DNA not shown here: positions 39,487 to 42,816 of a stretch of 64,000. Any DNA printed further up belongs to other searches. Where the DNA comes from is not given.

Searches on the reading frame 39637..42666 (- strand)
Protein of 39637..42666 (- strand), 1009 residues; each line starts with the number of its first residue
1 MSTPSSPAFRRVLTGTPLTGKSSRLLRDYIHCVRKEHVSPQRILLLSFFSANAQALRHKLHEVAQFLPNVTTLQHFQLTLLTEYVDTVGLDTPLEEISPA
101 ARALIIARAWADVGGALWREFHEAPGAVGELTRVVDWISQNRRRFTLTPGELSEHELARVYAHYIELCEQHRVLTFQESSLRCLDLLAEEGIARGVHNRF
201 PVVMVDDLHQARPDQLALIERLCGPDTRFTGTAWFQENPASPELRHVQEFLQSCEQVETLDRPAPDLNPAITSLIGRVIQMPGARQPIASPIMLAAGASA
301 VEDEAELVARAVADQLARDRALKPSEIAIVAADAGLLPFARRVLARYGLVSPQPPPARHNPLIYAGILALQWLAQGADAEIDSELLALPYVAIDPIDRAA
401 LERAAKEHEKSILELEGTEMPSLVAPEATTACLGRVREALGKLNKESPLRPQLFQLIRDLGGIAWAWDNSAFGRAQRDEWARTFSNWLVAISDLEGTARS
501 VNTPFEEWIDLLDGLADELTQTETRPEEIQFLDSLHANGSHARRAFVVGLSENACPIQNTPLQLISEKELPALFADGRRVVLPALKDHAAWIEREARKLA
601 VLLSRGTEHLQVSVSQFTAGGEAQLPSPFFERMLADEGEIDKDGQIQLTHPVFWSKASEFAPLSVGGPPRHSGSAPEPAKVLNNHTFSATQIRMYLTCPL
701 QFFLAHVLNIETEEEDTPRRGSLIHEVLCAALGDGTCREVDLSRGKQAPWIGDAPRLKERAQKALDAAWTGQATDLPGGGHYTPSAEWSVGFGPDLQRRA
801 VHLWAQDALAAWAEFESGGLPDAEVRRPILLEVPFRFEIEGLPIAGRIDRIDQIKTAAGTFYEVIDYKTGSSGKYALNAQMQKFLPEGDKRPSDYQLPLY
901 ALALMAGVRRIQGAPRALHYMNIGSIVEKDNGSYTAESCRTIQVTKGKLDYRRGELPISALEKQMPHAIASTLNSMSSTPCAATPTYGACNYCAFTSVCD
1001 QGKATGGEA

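Call 65: search_protein_families(library=pfam, proteins=[window:39637-42666:-], max_evalue=0.001)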
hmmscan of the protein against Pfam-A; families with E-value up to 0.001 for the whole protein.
window:39637-42666:- (1009 aa): 2 families
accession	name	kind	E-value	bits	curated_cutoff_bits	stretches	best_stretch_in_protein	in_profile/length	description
PF12705.13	PDDEXK_1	-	4e-31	109.3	22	1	686-1000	1-247/247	PD-(D/E)XK nuclease superfamily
PF00580.27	UvrD-helicase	-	5e-12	46.5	23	1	19-226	24-239/271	UvrD/REP helicase N-terminal domain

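Call 93: search_protein_families(library=padloc, proteins=[window:39637-42666:-], max_evalue=0.001)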
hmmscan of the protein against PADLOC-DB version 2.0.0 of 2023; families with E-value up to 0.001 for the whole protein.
window:39637-42666:- (1009 aa): 5 families
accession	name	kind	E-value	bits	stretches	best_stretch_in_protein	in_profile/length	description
PDLC01447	Cas4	-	3.2e-07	29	1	686-1000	4-158/161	"CAS-I,CAS-II,CAS-III,CAS-IV,CAS-V,CAS-VI; acquisition_associated"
PDLC01250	Cas4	-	4.8e-06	25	0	832-999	50-167/168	"CAS-I,CAS-II,CAS-III,CAS-IV,CAS-V,CAS-VI; acquisition_associated"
PDLC00943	Cas4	-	4.4e-05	21.5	0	690-728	4-42/180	CRISPR-associated protein Cas4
PDLC01611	Cas4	-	9.6e-05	20.7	0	690-727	3-39/158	"CAS-I,CAS-II,CAS-III,CAS-IV,CAS-V,CAS-VI; acquisition_associated"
PDLC00121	GajB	-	0.00053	16.7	0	170-232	173-235/565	UrvD helicase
